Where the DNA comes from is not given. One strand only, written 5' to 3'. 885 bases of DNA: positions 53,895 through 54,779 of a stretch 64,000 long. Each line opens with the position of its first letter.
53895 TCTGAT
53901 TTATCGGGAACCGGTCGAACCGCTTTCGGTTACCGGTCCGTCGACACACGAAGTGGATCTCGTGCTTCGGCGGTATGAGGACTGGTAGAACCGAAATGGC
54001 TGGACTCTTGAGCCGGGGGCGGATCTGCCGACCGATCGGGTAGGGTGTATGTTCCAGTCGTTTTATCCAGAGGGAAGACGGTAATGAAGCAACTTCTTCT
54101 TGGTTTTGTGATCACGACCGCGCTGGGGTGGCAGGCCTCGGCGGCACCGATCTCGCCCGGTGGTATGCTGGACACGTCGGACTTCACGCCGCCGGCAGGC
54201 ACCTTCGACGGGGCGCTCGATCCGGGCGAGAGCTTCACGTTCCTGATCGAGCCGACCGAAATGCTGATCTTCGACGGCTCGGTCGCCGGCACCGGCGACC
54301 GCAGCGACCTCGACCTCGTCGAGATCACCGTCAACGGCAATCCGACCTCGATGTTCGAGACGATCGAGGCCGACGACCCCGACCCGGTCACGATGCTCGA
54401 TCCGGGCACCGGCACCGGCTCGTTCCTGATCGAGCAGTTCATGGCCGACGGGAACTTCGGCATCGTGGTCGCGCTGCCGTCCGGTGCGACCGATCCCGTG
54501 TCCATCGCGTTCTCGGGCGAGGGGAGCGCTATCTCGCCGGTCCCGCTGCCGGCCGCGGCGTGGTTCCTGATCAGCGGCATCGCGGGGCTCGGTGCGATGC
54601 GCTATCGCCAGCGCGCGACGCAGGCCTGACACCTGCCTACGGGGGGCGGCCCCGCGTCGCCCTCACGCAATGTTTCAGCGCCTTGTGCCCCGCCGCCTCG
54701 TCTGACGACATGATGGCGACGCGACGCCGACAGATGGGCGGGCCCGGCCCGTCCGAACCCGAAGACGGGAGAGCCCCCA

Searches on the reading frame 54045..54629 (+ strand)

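Call 33: search_protein_families(library=ncbifam, proteins=[window:54045-54629:+], max_evalue=0.00001)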
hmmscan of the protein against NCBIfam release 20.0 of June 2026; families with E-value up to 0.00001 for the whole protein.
window:54045-54629:+ (194 aa): 1 family
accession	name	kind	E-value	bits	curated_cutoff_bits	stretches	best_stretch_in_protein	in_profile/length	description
TIGR03370.1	VPLPA-CTERM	domain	1.8e-10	40.6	25.35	1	166-188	1-23/25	VPLPA-CTERM sorting domain-containing protein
